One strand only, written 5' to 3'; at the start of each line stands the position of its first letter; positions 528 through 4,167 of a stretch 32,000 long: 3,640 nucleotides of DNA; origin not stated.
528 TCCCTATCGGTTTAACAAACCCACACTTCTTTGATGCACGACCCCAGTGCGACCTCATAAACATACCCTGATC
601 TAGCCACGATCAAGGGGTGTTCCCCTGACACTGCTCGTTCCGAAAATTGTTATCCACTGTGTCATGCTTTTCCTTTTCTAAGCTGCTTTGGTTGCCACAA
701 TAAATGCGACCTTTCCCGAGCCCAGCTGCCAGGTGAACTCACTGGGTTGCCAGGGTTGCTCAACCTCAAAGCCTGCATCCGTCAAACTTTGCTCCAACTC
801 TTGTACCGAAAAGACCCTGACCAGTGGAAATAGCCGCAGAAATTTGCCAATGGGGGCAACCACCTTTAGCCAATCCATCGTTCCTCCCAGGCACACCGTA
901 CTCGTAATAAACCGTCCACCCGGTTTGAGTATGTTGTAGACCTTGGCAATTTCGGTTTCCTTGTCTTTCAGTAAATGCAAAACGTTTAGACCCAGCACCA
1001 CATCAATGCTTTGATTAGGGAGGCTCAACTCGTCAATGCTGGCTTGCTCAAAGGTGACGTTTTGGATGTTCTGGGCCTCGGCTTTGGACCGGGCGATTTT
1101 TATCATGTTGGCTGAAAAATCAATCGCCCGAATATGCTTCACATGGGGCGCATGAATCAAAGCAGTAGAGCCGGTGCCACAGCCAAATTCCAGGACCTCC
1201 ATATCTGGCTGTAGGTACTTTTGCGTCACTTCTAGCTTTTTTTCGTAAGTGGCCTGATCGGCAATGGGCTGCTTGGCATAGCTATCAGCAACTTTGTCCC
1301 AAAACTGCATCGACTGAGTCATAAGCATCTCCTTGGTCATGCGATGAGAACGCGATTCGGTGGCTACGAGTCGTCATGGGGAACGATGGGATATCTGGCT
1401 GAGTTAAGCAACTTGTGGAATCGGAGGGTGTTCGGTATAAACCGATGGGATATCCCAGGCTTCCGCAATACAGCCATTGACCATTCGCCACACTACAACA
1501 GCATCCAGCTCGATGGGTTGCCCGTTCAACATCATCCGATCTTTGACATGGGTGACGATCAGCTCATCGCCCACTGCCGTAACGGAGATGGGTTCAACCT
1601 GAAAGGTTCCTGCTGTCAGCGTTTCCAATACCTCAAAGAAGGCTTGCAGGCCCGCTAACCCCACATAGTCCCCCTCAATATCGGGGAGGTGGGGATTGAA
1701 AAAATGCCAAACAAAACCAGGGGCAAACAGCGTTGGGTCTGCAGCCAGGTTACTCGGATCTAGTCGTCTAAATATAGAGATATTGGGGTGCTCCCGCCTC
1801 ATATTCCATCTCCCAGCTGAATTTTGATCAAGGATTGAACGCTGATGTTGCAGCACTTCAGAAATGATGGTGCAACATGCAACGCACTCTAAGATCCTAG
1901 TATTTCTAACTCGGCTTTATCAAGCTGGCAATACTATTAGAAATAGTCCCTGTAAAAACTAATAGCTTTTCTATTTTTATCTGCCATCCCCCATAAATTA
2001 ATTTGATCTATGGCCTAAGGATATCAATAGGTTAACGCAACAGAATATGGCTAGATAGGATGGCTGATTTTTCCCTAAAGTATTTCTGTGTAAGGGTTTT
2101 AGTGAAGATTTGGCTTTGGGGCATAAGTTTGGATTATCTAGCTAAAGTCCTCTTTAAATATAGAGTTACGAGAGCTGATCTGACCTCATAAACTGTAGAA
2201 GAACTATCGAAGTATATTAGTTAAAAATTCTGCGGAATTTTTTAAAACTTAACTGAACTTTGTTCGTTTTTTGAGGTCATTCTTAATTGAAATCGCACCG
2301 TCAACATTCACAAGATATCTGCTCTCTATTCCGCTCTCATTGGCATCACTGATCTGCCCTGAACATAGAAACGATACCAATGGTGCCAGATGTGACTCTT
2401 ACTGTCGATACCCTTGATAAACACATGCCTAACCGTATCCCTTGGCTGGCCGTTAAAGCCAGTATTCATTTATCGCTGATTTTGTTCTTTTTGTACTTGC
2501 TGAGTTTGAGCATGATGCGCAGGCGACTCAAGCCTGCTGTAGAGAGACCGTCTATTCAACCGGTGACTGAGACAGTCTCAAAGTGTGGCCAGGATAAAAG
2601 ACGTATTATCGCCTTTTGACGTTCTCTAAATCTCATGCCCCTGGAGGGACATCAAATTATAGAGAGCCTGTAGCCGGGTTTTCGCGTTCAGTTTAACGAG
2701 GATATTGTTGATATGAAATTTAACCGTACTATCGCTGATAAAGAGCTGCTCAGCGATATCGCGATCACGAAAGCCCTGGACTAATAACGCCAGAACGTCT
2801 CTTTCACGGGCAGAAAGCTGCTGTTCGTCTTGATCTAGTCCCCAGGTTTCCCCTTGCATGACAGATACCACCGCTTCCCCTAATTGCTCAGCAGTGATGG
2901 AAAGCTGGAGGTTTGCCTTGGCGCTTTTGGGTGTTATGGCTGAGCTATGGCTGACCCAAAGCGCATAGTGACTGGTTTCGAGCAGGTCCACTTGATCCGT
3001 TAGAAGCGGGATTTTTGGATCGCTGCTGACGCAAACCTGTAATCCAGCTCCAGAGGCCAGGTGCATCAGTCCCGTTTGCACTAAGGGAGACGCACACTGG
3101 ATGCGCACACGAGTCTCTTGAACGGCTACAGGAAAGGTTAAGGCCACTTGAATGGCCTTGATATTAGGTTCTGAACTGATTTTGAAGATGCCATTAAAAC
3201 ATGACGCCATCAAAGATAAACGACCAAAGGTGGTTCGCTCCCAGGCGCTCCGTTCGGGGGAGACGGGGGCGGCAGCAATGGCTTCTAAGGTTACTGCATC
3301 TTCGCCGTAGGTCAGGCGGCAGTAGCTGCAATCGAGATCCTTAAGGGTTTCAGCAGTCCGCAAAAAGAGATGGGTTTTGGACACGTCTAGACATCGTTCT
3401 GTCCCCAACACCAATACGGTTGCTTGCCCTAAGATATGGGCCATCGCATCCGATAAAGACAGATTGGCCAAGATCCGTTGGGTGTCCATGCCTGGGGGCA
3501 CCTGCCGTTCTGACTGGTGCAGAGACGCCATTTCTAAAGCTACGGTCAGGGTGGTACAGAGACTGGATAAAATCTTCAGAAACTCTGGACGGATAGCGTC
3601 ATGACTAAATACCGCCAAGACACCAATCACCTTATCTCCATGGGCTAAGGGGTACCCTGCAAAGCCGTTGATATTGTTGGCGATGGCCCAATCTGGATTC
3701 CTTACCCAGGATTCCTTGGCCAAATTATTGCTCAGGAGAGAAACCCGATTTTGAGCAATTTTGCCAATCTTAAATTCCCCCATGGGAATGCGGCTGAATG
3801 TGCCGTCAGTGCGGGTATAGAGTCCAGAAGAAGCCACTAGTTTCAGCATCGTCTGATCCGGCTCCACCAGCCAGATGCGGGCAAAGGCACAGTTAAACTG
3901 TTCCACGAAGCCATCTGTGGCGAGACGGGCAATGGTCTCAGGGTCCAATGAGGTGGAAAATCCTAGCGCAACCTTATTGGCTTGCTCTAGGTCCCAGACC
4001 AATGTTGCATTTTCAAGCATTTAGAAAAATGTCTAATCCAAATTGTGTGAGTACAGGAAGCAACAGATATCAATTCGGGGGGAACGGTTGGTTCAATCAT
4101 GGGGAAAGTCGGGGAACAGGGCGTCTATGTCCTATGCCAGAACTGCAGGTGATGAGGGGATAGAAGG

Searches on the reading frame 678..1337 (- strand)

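Call 74: search_protein_families(library=pfam, proteins=[window:678-1337:-], max_evalue=0.0001)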
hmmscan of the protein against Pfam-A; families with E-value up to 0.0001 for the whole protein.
window:678-1337:- (219 aa): 15 families
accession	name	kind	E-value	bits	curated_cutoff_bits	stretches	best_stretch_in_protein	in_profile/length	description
PF13847.12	Methyltransf_31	-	1e-22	80.8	27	1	44-158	3-119/145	Methyltransferase domain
PF13649.12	Methyltransf_25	-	1.4e-21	77.4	27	1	48-141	1-97/97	Methyltransferase domain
PF08241.18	Methyltransf_11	-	2e-20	73.7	21.2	1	49-144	1-94/95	Methyltransferase domain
PF13489.12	Methyltransf_23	-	4.2e-20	72.6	27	1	32-194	10-163/164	Methyltransferase domain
PF08242.18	Methyltransf_12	-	4.7e-18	66.2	30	1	49-143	1-98/98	Methyltransferase domain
PF01209.24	Ubie_methyltran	-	1.1e-12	48.2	20.1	1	43-144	46-150/233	ubiE/COQ5 methyltransferase family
PF02353.26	CMAS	-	1.3e-08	35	27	1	28-194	45-214/273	Mycolic acid cyclopropane synthetase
PF06325.19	PrmA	-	5.7e-07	29.8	22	1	34-147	151-260/296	Ribosomal protein L11 methyltransferase (PrmA)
PF05219.18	DREV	-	7.9e-07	28.9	26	1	35-174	82-211/265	DREV methyltransferase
PF05958.17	tRNA_U5-meth_tr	-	1.5e-05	24.6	23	1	9-106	167-263/357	tRNA (Uracil-5-)-methyltransferase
PF03848.20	TehB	-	2.1e-05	24.5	20.4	1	40-138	27-125/193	Tellurite resistance protein TehB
PF05401.17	NodS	-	2.8e-05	24.5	24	1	29-144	29-143/201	Nodulation protein S (NodS)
PF01135.25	PCMT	-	3.6e-05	24.1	20.3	1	23-98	54-130/210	Protein-L-isoaspartate(D-aspartate) O-methyltransferase (PCMT)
PF05175.20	MTS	-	3.6e-05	23.9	23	1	45-115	32-103/170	Methyltransferase small domain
PF06080.18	DUF938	-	0.0001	22.6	27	0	32-142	12-134/202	Protein of unknown function (DUF938)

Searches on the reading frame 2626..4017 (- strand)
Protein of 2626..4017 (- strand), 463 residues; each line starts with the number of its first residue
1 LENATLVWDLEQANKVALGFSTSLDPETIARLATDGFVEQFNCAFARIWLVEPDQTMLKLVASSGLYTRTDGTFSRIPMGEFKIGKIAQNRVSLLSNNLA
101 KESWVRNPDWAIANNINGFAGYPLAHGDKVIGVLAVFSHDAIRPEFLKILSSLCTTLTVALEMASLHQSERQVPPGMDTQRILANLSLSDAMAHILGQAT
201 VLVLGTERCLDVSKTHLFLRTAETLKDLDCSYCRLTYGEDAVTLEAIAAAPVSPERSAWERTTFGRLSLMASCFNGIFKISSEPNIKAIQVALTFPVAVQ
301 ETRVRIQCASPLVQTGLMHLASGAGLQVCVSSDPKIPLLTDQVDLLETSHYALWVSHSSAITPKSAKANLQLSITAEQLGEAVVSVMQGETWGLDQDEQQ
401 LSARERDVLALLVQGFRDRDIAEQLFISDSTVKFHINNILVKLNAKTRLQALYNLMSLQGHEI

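Call 74: search_protein_families(library=pfam, proteins=[window:2626-4017:-], max_evalue=0.0001)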
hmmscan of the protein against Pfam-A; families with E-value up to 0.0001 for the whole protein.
window:2626-4017:- (463 aa): 4 families
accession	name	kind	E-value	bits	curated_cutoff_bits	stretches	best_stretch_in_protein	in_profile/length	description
PF00196.25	GerE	-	7e-18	64.4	23.5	1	400-451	2-53/57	Bacterial regulatory proteins, luxR family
PF13185.12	GAF_2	-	7.2e-16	59.1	28.6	1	24-162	2-136/136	GAF domain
PF01590.32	GAF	-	4.3e-08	34.2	22.4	1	25-161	1-133/133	GAF domain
PF08281.18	Sigma70_r4_2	-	5.8e-05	23.1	25.7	0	399-443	9-54/54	Sigma-70, region 4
